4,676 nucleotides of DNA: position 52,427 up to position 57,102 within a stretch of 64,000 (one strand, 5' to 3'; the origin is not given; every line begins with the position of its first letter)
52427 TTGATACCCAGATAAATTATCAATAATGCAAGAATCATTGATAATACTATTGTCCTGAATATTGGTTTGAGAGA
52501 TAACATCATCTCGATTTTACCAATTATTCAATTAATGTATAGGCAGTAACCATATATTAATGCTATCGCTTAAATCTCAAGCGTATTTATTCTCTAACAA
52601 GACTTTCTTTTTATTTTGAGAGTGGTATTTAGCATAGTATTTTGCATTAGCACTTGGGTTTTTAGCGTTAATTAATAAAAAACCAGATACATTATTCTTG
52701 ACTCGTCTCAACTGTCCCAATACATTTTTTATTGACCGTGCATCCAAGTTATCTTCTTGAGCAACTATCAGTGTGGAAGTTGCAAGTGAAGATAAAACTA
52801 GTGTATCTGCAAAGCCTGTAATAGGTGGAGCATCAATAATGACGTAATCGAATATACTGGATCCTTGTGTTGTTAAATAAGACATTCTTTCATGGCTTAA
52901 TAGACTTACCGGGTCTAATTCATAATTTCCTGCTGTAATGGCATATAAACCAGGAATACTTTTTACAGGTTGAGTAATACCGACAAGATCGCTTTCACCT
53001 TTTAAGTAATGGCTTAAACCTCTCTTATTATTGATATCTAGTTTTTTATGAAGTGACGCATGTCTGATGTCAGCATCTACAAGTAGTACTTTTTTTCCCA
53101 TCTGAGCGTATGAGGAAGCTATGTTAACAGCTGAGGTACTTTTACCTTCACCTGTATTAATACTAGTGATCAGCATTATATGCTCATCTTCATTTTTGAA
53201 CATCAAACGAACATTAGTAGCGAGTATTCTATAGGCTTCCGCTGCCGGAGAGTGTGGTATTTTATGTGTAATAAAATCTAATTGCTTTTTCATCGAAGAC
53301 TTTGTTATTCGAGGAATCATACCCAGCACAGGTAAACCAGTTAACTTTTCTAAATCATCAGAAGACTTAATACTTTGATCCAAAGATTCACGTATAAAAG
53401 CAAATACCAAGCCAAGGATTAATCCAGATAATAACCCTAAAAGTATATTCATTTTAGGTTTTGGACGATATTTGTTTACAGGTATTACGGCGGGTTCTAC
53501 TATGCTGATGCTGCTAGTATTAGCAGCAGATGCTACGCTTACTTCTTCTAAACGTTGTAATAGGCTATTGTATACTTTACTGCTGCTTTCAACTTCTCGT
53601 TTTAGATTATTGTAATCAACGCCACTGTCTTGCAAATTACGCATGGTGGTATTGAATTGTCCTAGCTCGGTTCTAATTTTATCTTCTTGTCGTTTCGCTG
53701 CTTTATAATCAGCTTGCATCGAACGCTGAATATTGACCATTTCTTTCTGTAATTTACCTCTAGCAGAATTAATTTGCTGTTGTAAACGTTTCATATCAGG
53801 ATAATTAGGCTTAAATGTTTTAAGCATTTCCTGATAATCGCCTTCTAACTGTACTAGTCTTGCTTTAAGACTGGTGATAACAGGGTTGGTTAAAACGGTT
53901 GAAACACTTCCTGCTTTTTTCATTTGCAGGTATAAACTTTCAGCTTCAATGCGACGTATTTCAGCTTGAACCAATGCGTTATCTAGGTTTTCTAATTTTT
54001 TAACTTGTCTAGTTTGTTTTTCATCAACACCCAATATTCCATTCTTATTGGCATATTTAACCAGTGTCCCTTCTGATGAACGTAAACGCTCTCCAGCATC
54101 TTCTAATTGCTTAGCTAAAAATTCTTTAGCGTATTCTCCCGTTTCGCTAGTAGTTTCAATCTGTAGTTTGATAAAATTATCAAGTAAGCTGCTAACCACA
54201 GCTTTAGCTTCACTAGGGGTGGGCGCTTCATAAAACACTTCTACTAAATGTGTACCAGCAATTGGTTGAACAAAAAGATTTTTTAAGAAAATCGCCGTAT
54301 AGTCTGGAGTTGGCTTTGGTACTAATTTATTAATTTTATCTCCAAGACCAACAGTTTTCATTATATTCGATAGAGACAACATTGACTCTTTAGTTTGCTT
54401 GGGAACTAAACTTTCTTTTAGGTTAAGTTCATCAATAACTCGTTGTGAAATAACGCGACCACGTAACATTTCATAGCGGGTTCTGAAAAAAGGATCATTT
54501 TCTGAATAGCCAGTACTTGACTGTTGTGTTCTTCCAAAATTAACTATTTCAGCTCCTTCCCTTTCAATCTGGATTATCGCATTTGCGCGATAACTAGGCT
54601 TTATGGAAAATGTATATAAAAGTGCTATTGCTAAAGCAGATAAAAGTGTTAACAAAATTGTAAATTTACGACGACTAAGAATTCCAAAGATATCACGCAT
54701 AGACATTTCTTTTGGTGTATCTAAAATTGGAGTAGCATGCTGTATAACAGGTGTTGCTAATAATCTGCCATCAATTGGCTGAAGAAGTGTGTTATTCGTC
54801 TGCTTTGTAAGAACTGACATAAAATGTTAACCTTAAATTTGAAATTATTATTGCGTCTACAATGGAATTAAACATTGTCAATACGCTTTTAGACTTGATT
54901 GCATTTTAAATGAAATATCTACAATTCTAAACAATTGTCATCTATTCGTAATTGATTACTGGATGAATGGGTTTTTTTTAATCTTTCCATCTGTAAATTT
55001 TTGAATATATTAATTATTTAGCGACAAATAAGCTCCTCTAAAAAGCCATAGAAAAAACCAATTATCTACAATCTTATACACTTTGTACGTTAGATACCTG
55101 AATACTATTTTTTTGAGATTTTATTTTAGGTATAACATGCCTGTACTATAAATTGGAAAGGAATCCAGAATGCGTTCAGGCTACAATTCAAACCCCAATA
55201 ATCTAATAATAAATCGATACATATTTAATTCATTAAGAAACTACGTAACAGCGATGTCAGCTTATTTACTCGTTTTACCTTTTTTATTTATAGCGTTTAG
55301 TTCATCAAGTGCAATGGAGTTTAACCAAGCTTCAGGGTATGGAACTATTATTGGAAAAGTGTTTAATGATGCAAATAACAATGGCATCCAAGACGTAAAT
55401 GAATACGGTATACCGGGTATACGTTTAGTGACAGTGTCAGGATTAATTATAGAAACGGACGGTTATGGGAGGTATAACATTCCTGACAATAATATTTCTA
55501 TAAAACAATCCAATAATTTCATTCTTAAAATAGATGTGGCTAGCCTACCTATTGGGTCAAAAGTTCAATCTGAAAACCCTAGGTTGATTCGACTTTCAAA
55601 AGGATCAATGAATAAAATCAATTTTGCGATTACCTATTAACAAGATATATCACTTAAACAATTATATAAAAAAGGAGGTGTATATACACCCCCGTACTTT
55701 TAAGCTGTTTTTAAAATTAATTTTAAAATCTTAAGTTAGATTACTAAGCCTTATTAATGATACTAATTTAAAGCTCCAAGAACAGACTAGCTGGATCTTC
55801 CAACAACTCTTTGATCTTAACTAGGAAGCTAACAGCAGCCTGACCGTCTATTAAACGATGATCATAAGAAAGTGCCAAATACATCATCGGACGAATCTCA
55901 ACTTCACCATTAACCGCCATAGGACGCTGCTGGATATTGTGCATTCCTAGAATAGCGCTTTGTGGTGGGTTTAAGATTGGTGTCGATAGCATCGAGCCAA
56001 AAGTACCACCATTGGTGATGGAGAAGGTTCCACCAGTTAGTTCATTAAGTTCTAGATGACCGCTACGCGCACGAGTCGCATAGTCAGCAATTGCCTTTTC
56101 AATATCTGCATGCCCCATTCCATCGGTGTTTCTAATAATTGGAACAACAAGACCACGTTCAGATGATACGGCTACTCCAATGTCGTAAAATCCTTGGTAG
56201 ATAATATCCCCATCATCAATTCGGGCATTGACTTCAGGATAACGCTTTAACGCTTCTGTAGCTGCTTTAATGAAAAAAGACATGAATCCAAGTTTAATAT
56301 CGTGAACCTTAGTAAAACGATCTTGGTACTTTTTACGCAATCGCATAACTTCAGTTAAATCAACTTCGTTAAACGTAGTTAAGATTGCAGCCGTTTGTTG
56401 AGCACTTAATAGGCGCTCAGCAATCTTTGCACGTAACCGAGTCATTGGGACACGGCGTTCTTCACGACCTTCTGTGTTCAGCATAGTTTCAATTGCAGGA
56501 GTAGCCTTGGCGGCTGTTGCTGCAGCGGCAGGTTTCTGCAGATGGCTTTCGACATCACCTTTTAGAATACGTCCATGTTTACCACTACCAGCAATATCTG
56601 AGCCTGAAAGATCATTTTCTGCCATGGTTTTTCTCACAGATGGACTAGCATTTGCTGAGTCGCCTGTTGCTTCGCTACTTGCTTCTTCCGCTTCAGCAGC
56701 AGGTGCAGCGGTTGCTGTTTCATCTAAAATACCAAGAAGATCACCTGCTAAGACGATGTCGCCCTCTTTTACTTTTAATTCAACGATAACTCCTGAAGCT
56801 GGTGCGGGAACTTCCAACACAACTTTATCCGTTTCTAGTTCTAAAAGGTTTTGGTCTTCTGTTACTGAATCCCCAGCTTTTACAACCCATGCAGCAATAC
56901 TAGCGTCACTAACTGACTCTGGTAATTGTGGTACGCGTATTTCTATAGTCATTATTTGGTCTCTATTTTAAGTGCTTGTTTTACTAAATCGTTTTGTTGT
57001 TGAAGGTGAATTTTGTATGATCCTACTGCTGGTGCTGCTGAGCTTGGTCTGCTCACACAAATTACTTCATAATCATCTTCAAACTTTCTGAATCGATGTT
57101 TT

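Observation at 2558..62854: Dense family of modular GTAG-ended intergenic elements (REP/REPIN-like), best candidate for an undescribed system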

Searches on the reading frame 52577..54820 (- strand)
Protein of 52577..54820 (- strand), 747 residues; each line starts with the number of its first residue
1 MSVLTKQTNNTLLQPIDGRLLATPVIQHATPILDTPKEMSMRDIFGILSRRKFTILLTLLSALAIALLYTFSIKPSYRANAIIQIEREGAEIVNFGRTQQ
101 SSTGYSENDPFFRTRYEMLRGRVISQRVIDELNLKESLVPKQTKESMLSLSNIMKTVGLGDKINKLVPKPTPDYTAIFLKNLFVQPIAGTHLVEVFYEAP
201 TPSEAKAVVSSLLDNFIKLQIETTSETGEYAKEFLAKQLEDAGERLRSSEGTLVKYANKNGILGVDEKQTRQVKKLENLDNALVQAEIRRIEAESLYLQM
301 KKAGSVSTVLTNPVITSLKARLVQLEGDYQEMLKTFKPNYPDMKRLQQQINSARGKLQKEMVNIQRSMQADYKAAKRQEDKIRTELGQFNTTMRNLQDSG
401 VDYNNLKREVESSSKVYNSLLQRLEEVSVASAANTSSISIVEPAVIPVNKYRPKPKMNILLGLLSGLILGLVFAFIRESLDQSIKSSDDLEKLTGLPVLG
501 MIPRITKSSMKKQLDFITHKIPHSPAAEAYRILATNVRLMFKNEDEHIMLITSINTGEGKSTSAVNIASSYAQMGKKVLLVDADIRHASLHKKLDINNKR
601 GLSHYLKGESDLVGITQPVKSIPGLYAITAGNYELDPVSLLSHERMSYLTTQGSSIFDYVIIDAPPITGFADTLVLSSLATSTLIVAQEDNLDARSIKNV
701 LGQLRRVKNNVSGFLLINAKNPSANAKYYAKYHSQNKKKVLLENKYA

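Call 90: search_protein_families(library=pfam, proteins=[window:52577-54820:-], max_evalue=0.00001)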
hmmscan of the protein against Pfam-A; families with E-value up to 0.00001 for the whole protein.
window:52577-54820:- (747 aa): 6 families
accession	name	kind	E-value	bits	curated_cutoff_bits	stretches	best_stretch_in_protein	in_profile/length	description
PF13807.11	GNVR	-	7.9e-15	55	27.7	1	405-478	8-81/82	G-rich domain on putative tyrosine kinase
PF02706.20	Wzz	-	3.9e-12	46.8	25.5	1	38-132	2-91/91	Chain length determinant protein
PF13614.12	AAA_31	-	4.4e-12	46.7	27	1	550-711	5-171/177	AAA domain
PF01656.29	CbiA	-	2.1e-11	44.3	25.4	1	550-736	2-100/125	CobQ/CobB/MinD/ParA nucleotide binding domain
PF10609.15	ParA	-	5.2e-11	42.9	27.1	1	546-714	3-170/246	NUBPL iron-transfer P-loop NTPase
PF09140.17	MipZ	-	7e-06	26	20.7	0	548-665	2-108/262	ATPase MipZ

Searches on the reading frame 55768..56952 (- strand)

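Call 90: search_protein_families(library=pfam, proteins=[window:55768-56952:-], max_evalue=0.00001)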
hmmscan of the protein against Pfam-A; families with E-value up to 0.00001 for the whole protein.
window:55768-56952:- (394 aa): 4 families
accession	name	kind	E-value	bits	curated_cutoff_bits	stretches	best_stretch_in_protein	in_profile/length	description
PF00198.28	2-oxoacid_dh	-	8.6e-84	281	23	1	164-392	3-232/232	2-oxoacid dehydrogenases acyltransferase (catalytic domain)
PF00364.28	Biotin_lipoyl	-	1.3e-20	73.5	22.1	1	4-75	2-72/73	Biotin-requiring enzyme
PF02817.22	E3_binding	-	1.3e-11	45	23.7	1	102-135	3-36/36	e3 binding domain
PF13533.13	Biotin_lipoyl_2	-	8.4e-10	38.7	29.8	1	50-77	5-32/32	Biotin-lipoyl like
